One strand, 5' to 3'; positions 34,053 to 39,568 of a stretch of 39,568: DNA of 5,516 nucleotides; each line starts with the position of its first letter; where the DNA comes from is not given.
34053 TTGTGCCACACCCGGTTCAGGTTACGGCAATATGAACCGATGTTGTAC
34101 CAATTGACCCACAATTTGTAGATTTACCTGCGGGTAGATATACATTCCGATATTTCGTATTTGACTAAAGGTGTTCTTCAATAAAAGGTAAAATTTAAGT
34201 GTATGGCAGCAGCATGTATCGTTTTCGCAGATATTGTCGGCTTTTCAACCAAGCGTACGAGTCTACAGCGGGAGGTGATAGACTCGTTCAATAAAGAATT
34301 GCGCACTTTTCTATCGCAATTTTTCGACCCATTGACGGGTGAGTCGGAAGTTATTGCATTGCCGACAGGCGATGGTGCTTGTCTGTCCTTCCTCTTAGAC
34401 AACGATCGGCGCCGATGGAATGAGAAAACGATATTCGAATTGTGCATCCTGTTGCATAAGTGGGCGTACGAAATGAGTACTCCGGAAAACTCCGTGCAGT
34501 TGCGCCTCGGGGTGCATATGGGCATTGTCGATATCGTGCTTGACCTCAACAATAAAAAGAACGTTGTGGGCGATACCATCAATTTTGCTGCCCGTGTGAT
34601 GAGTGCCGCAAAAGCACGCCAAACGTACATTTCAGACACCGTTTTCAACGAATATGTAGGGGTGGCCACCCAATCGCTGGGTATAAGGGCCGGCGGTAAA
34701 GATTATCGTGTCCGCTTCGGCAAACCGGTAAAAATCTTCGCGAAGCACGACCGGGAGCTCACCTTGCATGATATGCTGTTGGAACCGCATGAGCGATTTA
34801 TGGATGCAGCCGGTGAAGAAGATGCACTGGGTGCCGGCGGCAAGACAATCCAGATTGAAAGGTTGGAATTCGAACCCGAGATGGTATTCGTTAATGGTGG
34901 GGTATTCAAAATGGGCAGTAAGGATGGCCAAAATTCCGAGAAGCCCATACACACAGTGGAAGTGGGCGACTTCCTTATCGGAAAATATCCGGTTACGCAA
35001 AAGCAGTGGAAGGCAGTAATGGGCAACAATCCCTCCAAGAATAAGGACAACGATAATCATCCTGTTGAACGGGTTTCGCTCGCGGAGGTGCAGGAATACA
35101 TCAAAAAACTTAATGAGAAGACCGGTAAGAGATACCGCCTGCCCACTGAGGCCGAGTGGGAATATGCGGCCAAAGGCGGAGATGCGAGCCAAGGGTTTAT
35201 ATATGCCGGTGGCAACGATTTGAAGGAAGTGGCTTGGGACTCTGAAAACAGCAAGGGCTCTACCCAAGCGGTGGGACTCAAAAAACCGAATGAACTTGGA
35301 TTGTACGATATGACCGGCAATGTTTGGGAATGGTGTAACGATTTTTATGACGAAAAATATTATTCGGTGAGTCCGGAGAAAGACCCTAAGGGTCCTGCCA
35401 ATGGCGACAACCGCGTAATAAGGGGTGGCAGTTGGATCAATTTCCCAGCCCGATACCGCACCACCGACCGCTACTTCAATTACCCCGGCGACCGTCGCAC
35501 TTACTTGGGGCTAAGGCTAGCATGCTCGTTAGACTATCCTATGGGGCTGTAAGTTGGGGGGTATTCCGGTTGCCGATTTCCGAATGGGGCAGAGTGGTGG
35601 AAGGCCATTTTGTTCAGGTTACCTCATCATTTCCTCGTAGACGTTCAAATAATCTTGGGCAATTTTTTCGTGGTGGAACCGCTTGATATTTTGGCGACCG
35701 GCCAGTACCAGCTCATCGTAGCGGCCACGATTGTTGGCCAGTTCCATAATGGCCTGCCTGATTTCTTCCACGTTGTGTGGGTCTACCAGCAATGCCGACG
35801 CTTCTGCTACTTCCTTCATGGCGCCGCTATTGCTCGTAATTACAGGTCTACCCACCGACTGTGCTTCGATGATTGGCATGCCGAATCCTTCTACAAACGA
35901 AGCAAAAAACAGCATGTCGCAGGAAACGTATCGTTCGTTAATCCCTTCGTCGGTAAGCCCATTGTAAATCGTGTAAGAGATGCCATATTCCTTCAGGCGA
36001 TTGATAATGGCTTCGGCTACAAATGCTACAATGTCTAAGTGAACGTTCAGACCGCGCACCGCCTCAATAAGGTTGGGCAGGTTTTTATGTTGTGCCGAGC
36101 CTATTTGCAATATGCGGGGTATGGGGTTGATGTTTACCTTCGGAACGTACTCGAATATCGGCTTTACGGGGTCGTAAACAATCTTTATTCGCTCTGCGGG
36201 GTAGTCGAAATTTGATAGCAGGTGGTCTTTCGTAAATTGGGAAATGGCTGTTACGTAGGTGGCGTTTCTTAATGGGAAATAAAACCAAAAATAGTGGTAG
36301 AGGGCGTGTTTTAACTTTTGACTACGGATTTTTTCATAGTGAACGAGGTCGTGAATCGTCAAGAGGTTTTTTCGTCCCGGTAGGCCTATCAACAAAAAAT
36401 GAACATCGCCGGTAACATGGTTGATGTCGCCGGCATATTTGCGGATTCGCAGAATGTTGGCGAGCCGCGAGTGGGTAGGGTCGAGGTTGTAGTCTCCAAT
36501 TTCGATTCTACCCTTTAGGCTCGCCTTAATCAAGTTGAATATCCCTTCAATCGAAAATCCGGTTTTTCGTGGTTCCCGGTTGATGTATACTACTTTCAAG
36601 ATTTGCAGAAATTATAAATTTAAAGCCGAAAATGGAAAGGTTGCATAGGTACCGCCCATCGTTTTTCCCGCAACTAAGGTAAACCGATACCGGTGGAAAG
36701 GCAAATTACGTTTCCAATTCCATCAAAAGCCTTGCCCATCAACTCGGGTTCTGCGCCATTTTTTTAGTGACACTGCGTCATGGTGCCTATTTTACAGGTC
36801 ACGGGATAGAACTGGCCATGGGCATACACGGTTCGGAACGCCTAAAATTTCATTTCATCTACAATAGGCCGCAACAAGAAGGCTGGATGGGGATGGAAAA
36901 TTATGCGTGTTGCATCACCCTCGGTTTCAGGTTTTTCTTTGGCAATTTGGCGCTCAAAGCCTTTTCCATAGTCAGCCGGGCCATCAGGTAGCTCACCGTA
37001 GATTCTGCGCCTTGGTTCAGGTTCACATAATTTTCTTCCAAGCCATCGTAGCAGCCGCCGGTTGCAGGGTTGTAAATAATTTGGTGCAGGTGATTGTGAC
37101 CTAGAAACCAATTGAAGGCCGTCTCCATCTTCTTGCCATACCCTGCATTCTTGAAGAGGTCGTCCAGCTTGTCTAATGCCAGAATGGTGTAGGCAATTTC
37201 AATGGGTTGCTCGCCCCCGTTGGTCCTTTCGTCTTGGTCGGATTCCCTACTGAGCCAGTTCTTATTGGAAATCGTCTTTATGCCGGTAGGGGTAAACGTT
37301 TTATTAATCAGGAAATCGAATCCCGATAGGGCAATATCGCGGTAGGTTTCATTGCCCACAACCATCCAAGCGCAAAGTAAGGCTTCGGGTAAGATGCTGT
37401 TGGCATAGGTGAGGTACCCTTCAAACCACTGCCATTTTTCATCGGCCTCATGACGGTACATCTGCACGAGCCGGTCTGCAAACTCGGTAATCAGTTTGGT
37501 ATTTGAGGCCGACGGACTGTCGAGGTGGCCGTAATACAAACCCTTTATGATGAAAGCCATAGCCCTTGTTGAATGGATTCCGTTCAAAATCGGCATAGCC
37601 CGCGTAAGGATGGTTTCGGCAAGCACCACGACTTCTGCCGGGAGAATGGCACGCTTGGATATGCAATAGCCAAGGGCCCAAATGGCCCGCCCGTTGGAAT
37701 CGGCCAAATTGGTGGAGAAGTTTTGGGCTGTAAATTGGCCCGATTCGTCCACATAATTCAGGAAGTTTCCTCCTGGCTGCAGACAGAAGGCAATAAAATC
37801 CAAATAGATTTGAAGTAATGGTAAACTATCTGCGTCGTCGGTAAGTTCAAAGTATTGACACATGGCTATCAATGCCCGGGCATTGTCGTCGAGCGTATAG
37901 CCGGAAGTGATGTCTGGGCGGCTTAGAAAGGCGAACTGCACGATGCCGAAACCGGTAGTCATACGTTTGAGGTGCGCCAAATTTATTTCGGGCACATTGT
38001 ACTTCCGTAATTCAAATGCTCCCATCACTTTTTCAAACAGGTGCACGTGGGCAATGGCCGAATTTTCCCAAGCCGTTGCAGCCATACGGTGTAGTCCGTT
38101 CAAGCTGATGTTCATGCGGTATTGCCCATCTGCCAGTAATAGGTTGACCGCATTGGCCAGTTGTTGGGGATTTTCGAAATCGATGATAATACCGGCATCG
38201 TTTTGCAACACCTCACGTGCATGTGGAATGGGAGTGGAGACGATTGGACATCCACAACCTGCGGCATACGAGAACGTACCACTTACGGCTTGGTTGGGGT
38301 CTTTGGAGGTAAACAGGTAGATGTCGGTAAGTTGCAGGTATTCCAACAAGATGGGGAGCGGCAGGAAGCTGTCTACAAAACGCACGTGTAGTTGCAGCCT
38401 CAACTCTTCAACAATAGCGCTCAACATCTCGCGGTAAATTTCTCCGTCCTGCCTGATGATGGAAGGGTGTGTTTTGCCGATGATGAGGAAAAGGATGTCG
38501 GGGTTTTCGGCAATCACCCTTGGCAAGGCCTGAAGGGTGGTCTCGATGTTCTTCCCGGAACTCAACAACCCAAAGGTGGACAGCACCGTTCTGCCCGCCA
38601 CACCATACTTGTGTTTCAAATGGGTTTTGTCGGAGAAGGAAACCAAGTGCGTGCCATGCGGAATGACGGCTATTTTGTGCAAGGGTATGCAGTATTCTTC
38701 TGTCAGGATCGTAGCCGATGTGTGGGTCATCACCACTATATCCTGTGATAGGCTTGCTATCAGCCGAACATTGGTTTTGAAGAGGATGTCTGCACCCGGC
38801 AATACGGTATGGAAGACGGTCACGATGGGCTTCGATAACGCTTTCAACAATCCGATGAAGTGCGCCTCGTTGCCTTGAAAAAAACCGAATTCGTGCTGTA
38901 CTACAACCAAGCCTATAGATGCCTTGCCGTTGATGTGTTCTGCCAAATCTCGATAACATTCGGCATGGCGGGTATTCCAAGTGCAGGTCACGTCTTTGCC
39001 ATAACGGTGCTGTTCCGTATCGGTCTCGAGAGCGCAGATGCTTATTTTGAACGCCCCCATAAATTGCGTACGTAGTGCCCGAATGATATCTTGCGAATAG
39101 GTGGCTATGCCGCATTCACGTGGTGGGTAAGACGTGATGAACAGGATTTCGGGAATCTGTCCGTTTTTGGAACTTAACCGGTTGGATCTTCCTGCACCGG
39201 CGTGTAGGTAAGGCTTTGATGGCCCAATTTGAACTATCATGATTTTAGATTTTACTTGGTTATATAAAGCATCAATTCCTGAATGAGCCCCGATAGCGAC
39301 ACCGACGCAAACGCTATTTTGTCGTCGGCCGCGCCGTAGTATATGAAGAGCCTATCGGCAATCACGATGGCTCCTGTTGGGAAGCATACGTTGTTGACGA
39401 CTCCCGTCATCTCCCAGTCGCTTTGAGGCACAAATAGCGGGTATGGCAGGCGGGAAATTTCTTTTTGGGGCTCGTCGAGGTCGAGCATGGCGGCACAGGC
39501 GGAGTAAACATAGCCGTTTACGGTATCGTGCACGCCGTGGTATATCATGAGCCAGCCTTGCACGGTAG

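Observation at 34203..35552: Single-polypeptide fusion of a class III nucleotidyl cyclase with a non-catalytic FGE/SUMF1-type ligand-binding domain, with no adjacent effector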

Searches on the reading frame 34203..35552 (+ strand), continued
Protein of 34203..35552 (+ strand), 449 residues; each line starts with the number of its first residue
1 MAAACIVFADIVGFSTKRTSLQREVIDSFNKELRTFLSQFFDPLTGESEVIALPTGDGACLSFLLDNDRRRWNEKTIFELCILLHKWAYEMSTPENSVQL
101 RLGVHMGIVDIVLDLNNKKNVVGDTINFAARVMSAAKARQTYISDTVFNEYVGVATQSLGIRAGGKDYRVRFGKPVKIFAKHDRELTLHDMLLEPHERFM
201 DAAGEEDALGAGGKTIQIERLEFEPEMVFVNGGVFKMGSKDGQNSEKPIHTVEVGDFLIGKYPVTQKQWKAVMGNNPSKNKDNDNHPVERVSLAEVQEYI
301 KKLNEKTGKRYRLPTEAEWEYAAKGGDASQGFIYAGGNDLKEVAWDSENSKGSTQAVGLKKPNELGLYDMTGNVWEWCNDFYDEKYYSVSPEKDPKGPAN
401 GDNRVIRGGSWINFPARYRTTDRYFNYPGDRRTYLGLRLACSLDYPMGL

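Call 78: find_encoding_contigs(protein=P0008, flank=6000, max_places=2)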
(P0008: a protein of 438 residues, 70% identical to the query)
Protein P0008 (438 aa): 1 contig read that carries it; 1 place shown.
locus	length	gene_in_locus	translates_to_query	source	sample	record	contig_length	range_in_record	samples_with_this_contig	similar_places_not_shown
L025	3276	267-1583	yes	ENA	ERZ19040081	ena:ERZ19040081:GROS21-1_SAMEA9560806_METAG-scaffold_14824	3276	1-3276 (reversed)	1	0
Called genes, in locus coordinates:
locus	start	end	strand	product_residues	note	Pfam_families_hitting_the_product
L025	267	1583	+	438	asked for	PF00211:Guanylate_cyc, PF03781:FGE-sulfatase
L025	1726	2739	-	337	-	PF25174:Beta-prop_THOC3 (faint), PF16819:DUF5074 (weak), PF21783:YNCE (weak)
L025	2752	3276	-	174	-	?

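Call 79: fold_search(model_id=the predicted structure, library=viral)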
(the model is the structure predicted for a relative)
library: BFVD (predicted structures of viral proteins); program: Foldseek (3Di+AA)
matches with E <= 10: 900; with E <= 0.001: 13
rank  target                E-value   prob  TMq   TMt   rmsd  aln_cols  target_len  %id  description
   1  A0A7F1                2.4e-17  1.00  0.36  0.64   5.7       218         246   39  Sulfatase-modifying factor enzyme-like domain-containing protein [Microcystis phage LMM01]
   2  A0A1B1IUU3            1.6e-12  1.00  0.39  0.29   5.5       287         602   19  (no name in the UniProt tables at hand)
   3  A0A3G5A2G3            9.7e-08  1.00  0.32  0.35   3.6       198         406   16  Response regulator [Harvfovirus sp.]
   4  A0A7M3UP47            3.4e-06  1.00  0.27  0.64   5.5       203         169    9  Uncharacterized protein [Pyramimonas orientalis virus]
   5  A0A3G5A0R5            4.8e-06  1.00  0.33  0.31   3.0       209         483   11  Guanylate cyclase domain-containing protein [Faunusvirus sp.]
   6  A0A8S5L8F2            1.6e-04  0.98  0.27  0.13  22.1       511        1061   10  Tail collar fiber protein [Siphoviridae sp. ctjfQ5]
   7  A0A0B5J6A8            1.9e-04  1.00  0.26  0.13   3.1       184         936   12  Serine/threonine kinase motif-containing protein [Pandoravirus inopinatum]
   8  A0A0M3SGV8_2          2.5e-04  1.00  0.27  0.12   7.5       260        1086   12  (no name in the UniProt tables at hand)
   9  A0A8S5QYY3            3.7e-04  0.95  0.21  0.14  19.3       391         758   10  Tail collar fiber protein [Myoviridae sp. ctLtm40]
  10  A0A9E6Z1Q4            4.0e-04  0.95  0.29  0.23  24.2       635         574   10  (no name in the UniProt tables at hand)
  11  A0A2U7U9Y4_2          4.2e-04  1.00  0.25  0.11   5.7       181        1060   12  Serine/threonine protein kinase [Pandoravirus quercus]
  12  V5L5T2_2              4.2e-04  1.00  0.25  0.14  19.7       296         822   13  (no name in the UniProt tables at hand)
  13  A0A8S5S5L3            5.0e-04  0.97  0.27  0.15  18.9       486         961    9  Tail collar fiber protein [Podoviridae sp. ctsUe5]
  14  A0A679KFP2            1.1e-03  1.00  0.26  0.18   6.9       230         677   13  Tail fiber protein [Escherichia phage T7]
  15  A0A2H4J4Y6            1.1e-03  1.00  0.28  0.19  10.2       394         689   14  Sulfatase-modifying factor enzyme-like domain-containing protein [uncultured Caudovirales phage]
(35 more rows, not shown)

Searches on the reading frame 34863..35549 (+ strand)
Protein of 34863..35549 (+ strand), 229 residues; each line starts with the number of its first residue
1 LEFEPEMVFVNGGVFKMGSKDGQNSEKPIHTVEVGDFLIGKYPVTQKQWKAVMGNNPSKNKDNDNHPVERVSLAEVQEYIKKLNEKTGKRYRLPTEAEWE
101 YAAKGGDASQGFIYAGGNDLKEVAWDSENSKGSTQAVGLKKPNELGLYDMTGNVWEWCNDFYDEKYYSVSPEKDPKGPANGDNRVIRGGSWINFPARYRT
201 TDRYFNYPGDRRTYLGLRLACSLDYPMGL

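Call 16: search_solved_structures(query=window:34863-35549:+, max_evalue=0.001, show_alignments=3)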
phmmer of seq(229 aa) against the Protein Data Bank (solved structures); distinct sequences matched with E-value up to 0.001: 28.
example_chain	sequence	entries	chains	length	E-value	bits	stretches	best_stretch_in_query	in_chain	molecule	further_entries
2y3c_A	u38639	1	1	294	1.8e-33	119.5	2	88-221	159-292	TREPONEMA DENTICOLA VARIABLE PROTEIN 1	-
6muj_A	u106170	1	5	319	1.1e-26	97.2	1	62-226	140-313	Formylglycine-generating enzyme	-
5nxl_A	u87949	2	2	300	1.2e-26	97.1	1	47-221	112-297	Non-specific serine/threonine protein kinase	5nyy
2q17_A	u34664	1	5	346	1.2e-26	97.1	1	62-226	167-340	formylglycine generating enzyme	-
6s07_A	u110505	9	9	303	7.4e-26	94.5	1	47-221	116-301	Formylglycine-generating enzyme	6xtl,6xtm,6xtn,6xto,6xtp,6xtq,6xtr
5hha_A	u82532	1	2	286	2.4e-20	76.5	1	64-221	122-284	PvdO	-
2aft_X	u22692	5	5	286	4.6e-20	75.6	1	61-221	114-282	Sulfatase modifying factor 1 | Sulfatase-modifying factor 1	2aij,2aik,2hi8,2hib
2afy_X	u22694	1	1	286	4.9e-20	75.5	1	61-221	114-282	Sulfatase modifying factor 1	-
2aii_X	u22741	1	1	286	6.9e-20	75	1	61-221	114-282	Sulfatase modifying factor 1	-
31dc_A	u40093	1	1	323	1.1e-19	74.4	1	62-221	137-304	Formylglycine-generating enzyme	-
8aru_A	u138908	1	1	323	1.2e-19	74.2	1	62-221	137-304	Formylglycine-generating enzyme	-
1y1e_X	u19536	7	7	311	1.3e-19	74.1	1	62-221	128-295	C-alpha-formyglycine-generating enzyme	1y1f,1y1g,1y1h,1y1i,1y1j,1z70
5ssx_A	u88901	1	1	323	1.5e-19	73.9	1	62-221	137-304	Formylglycine-generating enzyme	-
5ssy_A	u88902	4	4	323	1.6e-19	73.8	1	62-221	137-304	Formylglycine-generating enzyme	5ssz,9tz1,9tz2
7spq_A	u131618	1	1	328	2.3e-19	73.3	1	26-221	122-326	Serine/threonine kinase ToxD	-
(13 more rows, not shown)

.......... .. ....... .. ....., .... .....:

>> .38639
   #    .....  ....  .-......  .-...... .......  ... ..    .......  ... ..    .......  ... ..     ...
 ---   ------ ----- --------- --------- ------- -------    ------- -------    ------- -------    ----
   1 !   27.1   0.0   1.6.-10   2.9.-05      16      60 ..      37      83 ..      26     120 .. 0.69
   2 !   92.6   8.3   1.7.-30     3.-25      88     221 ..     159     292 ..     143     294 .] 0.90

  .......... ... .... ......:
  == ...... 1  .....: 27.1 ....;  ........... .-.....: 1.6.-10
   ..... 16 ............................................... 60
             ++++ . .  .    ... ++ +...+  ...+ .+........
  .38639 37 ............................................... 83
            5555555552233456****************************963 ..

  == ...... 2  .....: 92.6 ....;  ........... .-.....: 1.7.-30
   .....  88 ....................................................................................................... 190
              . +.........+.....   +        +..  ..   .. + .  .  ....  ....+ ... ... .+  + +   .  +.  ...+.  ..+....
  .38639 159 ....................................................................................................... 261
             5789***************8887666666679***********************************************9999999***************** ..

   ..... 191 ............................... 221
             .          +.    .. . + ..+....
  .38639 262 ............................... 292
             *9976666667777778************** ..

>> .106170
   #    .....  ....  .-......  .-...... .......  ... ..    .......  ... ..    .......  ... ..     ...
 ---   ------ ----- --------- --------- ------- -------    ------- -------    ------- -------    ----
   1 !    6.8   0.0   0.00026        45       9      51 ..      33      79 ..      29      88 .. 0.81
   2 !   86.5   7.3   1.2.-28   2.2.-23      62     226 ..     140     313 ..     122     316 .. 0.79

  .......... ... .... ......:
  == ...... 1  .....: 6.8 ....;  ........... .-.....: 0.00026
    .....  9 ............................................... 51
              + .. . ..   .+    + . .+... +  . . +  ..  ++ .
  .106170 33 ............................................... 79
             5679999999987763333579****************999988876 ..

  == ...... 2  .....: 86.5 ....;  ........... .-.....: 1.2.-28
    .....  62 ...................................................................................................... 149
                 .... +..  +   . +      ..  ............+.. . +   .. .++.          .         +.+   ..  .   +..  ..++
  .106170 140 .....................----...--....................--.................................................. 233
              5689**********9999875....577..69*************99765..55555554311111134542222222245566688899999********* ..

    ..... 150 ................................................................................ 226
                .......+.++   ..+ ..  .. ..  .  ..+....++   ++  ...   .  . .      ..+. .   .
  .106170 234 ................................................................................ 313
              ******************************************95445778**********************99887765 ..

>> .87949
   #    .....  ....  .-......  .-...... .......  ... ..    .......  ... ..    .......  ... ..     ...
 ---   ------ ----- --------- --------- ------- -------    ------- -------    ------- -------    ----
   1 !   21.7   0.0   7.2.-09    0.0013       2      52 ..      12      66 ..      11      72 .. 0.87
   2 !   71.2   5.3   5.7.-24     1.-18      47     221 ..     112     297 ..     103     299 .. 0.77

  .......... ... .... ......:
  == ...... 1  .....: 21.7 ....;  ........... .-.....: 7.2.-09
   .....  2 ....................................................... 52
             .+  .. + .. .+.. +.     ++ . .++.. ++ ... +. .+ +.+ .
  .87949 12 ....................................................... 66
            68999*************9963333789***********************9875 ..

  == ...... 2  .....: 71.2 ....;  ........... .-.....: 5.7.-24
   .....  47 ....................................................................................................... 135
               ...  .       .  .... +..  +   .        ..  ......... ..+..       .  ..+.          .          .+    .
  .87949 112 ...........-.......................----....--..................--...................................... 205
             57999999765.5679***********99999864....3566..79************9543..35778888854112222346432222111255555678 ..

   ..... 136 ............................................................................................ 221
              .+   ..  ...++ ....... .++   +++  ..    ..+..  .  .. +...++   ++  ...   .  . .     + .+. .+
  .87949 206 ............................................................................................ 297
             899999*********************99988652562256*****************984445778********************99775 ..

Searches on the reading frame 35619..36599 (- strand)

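Call 8: search_protein_families(library=pfam, proteins=[window:35619-36599:-], max_evalue=0.001)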
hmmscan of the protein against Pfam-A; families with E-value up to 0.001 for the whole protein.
window:35619-36599:- (326 aa): 3 families
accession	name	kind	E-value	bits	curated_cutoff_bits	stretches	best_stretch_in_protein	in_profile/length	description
PF00534.26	Glycos_transf_1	-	6.9e-18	65.2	26.4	1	162-302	17-170/172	Glycosyl transferases group 1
PF13692.12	Glyco_trans_1_4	-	6.4e-16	59.3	27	1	161-290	2-142/142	Glycosyl transferases group 1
PF13439.12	Glyco_transf_4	-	3.9e-10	40.4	28.5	1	50-145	66-166/170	Glycosyltransferase Family 4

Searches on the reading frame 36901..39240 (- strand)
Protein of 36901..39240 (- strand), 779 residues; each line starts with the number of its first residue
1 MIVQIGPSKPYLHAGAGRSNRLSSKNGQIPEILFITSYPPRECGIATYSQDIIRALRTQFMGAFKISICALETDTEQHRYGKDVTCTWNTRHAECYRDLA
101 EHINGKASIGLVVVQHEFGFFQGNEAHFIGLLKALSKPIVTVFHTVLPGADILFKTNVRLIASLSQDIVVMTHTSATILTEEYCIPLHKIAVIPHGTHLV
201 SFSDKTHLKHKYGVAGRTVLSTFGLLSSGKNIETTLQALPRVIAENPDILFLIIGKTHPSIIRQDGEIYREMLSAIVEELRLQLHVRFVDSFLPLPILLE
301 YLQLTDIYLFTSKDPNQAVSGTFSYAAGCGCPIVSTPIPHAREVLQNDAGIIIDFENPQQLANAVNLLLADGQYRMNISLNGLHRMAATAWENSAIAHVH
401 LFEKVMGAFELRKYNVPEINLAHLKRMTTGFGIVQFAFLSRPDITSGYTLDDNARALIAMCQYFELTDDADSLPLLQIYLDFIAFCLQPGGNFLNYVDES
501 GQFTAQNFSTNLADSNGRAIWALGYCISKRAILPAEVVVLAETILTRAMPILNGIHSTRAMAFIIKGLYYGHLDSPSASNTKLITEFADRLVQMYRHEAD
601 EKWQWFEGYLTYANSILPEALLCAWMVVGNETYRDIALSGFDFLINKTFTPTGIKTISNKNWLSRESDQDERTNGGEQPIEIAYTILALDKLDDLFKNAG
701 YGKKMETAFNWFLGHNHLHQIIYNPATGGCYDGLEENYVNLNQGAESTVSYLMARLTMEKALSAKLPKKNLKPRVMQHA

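Call 8: search_protein_families(library=pfam, proteins=[window:36901-39240:-], max_evalue=0.001)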
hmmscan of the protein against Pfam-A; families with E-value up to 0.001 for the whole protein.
window:36901-39240:- (779 aa): 3 families
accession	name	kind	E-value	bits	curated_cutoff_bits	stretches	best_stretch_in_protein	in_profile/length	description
PF00534.26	Glycos_transf_1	-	2.5e-15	56.9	26.4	1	218-382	16-169/172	Glycosyl transferases group 1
PF13692.12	Glyco_trans_1_4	-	1.7e-14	54.7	27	1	219-371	3-142/142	Glycosyl transferases group 1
PF13439.12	Glyco_transf_4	-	5.5e-05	23.7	28.5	1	126-197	83-166/170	Glycosyltransferase Family 4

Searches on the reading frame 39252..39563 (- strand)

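Call 8: search_protein_families(library=pfam, proteins=[window:39252-39563:-], max_evalue=0.001)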
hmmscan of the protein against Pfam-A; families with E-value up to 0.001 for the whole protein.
window:39252-39563:- (103 aa): 1 family
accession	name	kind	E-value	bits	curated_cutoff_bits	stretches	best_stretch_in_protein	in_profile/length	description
PF04041.19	Glyco_hydro_130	-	2.4e-22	79.7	26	1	2-94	227-315/320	beta-1,4-mannooligosaccharide phosphorylase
